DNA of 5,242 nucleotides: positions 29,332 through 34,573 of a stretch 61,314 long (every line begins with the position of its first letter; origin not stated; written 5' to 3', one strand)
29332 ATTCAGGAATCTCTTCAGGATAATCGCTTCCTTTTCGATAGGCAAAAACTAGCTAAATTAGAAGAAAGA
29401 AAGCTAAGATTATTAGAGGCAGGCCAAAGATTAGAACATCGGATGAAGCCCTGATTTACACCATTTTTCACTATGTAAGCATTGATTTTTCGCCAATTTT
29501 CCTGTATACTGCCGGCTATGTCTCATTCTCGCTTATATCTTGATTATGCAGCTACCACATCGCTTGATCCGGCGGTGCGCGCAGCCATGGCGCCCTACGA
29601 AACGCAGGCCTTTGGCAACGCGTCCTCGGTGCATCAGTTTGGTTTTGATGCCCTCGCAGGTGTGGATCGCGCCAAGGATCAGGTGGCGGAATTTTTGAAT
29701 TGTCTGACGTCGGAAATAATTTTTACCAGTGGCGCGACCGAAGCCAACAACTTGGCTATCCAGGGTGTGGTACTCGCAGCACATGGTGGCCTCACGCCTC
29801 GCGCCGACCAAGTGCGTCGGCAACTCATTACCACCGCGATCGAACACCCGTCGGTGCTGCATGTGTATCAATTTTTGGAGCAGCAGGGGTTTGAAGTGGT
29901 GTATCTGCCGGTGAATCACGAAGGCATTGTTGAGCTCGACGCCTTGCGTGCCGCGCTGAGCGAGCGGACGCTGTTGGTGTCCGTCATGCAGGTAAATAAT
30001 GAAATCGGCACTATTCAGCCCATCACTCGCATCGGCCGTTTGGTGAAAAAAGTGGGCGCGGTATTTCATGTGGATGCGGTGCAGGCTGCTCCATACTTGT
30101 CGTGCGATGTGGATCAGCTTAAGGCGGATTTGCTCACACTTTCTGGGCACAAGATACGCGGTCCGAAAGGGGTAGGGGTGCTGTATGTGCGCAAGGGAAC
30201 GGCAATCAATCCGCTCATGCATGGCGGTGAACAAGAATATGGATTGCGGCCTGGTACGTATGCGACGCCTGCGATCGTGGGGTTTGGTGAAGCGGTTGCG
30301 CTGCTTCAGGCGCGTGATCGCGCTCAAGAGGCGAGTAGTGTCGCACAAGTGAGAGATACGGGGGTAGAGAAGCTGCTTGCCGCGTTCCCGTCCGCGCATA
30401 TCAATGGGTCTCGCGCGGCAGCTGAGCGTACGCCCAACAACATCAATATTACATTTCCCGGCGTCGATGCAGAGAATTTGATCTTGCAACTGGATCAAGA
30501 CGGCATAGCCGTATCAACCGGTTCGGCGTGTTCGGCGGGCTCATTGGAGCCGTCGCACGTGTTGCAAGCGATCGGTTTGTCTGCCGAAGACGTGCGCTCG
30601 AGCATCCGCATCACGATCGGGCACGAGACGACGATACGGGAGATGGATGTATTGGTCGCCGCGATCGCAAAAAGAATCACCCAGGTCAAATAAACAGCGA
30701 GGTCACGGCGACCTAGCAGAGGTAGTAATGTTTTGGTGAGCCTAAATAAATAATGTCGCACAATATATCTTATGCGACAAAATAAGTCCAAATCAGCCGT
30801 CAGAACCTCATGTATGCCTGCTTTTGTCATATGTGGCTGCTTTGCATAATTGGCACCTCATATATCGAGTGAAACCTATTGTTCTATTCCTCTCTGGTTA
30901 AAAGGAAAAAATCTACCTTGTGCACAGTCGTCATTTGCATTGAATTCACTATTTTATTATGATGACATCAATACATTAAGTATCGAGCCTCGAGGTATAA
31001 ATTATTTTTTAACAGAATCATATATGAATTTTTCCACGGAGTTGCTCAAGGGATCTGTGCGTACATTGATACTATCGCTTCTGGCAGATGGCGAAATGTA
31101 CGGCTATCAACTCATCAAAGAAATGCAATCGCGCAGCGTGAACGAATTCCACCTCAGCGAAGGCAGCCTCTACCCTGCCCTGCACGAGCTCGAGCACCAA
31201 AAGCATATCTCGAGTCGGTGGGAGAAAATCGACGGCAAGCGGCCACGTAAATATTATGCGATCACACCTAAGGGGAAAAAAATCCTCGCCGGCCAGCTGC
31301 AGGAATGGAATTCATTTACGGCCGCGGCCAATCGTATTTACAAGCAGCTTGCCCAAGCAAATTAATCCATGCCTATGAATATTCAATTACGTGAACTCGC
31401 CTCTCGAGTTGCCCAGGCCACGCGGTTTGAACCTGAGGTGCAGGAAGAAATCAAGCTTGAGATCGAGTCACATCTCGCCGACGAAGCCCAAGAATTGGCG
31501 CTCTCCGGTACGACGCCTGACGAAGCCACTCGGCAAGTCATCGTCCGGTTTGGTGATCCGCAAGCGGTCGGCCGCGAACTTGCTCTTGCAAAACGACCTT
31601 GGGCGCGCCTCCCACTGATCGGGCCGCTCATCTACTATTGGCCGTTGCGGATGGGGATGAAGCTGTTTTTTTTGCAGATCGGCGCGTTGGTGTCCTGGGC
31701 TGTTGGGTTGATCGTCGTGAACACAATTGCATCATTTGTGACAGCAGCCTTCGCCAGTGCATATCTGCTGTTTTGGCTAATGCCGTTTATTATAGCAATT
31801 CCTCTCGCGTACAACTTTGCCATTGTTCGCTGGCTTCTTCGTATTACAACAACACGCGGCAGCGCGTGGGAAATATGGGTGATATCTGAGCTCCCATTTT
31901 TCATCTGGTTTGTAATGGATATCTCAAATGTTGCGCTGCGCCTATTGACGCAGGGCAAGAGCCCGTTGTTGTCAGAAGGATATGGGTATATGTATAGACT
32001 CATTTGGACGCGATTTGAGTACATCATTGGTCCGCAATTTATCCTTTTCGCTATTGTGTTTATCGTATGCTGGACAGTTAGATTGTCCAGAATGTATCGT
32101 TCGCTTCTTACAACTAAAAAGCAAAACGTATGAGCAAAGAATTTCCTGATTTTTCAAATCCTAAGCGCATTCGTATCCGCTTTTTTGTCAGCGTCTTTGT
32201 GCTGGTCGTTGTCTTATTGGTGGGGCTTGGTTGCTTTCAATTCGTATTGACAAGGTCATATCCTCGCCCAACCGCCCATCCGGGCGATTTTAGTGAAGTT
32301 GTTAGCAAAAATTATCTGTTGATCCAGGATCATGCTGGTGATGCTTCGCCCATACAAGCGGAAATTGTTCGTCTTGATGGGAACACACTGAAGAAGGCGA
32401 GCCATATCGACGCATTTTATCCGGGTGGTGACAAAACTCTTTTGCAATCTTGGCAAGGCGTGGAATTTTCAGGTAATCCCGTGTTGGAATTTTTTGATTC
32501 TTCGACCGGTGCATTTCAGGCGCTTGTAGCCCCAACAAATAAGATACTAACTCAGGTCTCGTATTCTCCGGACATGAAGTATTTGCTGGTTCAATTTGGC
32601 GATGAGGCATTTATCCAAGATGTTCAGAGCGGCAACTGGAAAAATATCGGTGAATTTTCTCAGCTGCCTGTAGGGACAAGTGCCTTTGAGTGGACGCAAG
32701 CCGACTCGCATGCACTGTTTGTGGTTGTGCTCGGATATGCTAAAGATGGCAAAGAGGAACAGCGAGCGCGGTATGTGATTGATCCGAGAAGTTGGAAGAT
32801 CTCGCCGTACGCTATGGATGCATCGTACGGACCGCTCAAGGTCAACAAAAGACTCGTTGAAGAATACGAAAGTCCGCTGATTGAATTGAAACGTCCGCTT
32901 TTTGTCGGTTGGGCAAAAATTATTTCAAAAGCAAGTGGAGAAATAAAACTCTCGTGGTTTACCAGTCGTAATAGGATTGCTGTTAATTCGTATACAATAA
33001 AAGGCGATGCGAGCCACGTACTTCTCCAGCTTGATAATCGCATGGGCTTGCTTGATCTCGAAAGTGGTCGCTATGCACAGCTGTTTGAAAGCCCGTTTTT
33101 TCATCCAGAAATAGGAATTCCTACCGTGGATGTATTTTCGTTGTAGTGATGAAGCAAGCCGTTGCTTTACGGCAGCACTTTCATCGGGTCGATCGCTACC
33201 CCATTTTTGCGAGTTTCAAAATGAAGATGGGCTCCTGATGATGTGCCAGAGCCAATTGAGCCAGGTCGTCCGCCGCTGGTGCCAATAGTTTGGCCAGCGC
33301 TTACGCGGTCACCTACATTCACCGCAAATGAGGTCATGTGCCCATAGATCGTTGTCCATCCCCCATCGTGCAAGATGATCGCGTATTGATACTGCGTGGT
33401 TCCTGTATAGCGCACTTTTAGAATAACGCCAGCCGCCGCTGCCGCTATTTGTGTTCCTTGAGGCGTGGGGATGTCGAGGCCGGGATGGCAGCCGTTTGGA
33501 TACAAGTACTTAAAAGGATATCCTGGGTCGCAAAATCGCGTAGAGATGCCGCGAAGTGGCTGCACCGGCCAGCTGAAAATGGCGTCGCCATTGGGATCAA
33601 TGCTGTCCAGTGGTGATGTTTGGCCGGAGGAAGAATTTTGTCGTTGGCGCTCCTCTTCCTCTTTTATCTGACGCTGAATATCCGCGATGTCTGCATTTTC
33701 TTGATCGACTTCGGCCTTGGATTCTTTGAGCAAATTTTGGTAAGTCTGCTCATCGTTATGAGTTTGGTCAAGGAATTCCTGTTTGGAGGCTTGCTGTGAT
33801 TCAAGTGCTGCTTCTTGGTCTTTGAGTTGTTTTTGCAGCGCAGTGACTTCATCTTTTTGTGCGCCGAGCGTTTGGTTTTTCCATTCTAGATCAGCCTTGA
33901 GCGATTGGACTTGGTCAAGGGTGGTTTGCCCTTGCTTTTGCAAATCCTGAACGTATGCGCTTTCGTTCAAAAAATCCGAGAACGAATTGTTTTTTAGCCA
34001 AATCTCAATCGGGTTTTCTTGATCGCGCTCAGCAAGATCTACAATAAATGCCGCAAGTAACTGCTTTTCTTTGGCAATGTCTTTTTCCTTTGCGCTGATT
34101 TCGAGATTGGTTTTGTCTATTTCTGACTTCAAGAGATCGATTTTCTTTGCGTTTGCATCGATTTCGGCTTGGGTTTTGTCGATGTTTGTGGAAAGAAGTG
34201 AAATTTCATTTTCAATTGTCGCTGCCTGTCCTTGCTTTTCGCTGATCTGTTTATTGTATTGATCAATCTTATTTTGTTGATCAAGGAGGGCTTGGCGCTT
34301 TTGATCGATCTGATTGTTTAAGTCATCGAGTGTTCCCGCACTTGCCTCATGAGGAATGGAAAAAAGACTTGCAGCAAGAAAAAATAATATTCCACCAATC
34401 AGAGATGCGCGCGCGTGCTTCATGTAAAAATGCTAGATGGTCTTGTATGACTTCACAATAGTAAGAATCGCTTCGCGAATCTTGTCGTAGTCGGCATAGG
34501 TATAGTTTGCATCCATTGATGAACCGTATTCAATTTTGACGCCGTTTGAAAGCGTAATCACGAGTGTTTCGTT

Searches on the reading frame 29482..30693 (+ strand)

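Call 102: search_protein_families(library=pfam, proteins=[window:29482-30693:+], max_evalue=0.00001)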
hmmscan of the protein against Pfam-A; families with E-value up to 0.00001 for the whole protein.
window:29482-30693:+ (403 aa): 1 family
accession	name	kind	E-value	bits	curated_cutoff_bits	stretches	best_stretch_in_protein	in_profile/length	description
PF00266.25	Aminotran_5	-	1.3e-80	271.6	21.5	1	19-391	2-371/371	Aminotransferase class-V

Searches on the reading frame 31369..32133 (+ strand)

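Call 103: search_protein_families(library=pfam, proteins=[window:31369-32133:+], max_evalue=0.00001)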
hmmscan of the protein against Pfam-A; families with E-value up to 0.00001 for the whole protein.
window:31369-32133:+ (254 aa): 1 family
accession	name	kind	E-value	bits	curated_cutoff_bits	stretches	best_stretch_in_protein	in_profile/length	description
PF22564.2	HAAS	-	7.4e-06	26.7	27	0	20-70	13-55/55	HAAS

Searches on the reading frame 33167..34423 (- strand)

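Call 102: search_protein_families(library=pfam, proteins=[window:33167-34423:-], max_evalue=0.00001)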
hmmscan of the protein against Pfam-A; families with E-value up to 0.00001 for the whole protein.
window:33167-34423:- (418 aa): 2 families
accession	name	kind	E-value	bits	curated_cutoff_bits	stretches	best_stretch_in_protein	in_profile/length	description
PF01551.29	Peptidase_M23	-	1e-25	90.2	28.7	1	313-413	3-96/96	Peptidase family M23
PF12795.12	MscS_porin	-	4.7e-07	30.1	34.4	1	27-124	75-173/238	Mechanosensitive ion channel porin domain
